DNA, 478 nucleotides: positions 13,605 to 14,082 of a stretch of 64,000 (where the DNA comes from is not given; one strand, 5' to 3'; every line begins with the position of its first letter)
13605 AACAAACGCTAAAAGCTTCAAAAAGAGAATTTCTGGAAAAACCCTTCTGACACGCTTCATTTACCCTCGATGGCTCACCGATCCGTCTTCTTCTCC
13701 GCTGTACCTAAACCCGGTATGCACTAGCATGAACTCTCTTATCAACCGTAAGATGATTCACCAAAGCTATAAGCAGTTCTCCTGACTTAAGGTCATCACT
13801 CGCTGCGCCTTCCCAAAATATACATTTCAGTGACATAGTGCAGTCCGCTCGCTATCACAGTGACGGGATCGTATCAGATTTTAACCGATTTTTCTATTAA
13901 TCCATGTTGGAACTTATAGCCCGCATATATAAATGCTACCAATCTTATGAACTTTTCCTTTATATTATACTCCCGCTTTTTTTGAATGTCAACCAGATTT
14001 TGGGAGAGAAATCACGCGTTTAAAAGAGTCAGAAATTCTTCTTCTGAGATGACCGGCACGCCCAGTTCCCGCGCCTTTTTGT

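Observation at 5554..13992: B12-riboswitch operon built from a family-5 (Opp/Nik-type) importer, an extra lipoprotein and a MATE exporter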

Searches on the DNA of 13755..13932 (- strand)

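Call 24: build_rna_model(alignment_id=A2)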
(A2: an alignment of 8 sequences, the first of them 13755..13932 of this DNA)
Model R1 built from alignment A2 (8 sequences, 193 columns); structure: RNAalifold consensus.
model positions 179; base pairs 45; branch points 5; effective number of sequences 1.92; information 0.59 bits per position. Calibrated on 0.2 Mb of random sequence (short: E-values are rough).
structure used (alignment columns):
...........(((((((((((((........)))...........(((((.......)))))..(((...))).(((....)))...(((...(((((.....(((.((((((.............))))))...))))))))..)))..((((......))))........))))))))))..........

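Call 28: search_with_rna_model(model_id=R1, sources=[L003, L004, L005, L006, L007, L008, L009, L010, L011, L012, L013, L014, L015, L016, L017, L018, L019, L020, L021, L022, L023, L024, L025, L026, L027, L028, L029, L030, L031, L032, L033, L034, L035, L036, L037, L038, L039, L040, L041, L042, L043, L044, L045, L046, L047, L048, L049, L050, L051, L052, L053, L054, L055, L056, L057, L058, L059, L060, L061, L062, L063, L064, L065, L066, L067, L068, L069, L070, L071, L072, L073, L074], max_evalue=0.01)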
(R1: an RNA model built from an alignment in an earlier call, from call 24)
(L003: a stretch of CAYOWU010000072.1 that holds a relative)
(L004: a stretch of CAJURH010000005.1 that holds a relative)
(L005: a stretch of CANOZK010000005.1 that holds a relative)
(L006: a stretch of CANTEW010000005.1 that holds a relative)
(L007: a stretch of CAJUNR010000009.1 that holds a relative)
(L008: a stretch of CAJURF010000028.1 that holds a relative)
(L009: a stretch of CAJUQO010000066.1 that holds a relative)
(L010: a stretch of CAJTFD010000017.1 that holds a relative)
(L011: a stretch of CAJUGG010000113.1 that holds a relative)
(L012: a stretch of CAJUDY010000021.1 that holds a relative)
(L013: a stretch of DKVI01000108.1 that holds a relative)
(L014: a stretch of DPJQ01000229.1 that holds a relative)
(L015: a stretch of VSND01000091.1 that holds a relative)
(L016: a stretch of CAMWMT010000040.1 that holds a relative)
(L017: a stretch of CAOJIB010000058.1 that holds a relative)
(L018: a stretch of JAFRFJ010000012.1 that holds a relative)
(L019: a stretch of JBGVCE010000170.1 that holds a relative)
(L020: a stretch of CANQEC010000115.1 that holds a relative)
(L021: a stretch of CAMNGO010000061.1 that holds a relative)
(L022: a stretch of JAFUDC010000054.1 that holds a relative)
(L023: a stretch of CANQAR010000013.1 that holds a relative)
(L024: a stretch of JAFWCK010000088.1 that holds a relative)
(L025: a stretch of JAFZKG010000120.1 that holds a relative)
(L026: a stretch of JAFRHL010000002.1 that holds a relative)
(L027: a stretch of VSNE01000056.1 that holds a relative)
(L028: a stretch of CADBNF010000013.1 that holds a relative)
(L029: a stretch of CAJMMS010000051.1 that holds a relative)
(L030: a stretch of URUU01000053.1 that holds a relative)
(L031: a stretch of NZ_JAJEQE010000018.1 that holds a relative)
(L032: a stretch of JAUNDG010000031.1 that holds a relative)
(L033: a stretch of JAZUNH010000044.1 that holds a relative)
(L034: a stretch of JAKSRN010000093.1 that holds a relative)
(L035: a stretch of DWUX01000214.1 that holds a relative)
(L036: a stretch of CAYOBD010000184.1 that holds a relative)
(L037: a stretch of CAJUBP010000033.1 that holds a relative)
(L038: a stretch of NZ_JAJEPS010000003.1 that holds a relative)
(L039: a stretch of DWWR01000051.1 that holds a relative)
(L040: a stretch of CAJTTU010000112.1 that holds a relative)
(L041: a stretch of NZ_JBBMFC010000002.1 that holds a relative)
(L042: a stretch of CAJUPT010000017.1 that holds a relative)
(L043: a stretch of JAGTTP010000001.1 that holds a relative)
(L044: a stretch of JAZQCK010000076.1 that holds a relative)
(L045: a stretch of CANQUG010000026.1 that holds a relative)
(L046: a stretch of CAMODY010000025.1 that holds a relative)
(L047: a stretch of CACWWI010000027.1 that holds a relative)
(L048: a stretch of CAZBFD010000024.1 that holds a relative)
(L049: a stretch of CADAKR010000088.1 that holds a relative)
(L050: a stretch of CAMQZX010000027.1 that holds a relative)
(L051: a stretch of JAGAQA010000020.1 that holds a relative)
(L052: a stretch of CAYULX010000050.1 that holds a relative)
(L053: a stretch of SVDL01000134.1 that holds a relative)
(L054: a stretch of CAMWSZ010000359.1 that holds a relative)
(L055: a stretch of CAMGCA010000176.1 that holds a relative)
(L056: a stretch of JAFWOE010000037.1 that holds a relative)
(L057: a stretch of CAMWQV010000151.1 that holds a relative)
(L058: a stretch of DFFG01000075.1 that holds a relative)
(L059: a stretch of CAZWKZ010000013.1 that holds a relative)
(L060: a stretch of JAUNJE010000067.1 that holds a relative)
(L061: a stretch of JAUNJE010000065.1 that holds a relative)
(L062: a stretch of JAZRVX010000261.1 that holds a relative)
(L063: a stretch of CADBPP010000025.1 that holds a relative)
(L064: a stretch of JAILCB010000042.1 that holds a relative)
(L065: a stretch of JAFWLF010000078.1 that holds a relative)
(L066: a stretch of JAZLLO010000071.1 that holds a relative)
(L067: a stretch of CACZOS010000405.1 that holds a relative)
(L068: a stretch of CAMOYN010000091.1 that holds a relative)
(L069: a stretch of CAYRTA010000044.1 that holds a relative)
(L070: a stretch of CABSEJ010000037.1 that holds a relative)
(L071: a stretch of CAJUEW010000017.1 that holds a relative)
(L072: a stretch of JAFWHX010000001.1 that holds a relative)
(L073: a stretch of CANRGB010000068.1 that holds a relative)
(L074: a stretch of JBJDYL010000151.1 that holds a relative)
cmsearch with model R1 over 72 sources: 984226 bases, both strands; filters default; matches with E-value up to 0.01: 47.
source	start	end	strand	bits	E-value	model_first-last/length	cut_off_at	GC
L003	3201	3378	+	182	3.2e-44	1-179/179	no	0.43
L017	761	941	+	172.9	7.3e-42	1-179/179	no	0.46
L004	3140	3318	+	172.2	1.1e-41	1-179/179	no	0.42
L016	288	462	+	166.6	2.9e-40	1-179/179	no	0.51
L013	2510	2685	+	163.4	2e-39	1-179/179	no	0.51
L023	208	392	+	163.3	2.2e-39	1-179/179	no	0.45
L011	2430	2604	+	163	2.5e-39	1-179/179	no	0.51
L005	3262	3442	+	160.2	1.3e-38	1-179/179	no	0.43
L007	2302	2480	+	158.8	3e-38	1-179/179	no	0.54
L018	852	1038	+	157.1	8.5e-38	1-179/179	no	0.49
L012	3409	3587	+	154.9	3e-37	1-179/179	no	0.51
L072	2881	3070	+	152.6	1.2e-36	1-179/179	no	0.52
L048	181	369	+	151.1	2.9e-36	1-179/179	no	0.52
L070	2942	3116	+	150.5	4.2e-36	1-179/179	no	0.5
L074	1513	1691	+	146.3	5.1e-35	1-179/179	no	0.51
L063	556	735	+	143.8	2.1e-34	1-179/179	no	0.54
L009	3297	3475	+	142.6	4.5e-34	1-179/179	no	0.52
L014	3172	3350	+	142.1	5.9e-34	1-179/179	no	0.53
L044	3141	3327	+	141.4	9.1e-34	1-179/179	no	0.46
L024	3331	3517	+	139.9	2.3e-33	1-179/179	no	0.5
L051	3430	3609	+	137.7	8.1e-33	1-179/179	no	0.5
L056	3272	3454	+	135.2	3.5e-32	1-179/179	no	0.43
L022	2956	3142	+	134.7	4.9e-32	1-179/179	no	0.49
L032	3347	3526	+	133.8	8.3e-32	1-179/179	no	0.43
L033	2827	3016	+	132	2.4e-31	1-179/179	no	0.54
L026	3192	3378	+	131.1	4e-31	1-179/179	no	0.48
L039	553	732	+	129.7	9.1e-31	1-179/179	no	0.51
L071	3403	3589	+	127.8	2.8e-30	1-179/179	no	0.45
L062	2584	2766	+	127.4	3.7e-30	1-179/179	no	0.5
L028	3290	3473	+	127.1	4.2e-30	1-179/179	no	0.53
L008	3250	3437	+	126.5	6.2e-30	1-179/179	no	0.47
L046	2675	2860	+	126.3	7e-30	1-179/179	no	0.49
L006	3327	3514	+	125.4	1.2e-29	1-179/179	no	0.52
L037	3303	3485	+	122.2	8e-29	1-179/179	no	0.44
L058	2660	2842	+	121.5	1.2e-28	1-179/179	no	0.53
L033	13706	13886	+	119.1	5e-28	1-179/179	no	0.51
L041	3400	3581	+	118.1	8.9e-28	1-179/179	no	0.44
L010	3342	3529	+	116.9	1.9e-27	1-179/179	no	0.53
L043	3386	3570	+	112.2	3e-26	1-179/179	no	0.49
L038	3321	3505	+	111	6e-26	1-179/179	no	0.46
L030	973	1151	+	105.5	1.6e-24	1-179/179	no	0.45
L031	3379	3557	+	105.5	1.6e-24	1-179/179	no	0.45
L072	15255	15464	+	102.2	1.1e-23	1-179/179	no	0.49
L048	12729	12933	+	85.9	1.8e-19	1-179/179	no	0.48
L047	3143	3285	+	29.6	5.3e-05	1-179/179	no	0.62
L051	1443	1651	+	25.9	0.00047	1-179/179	no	0.52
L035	9186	9332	+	21.3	0.0072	1-179/179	no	0.41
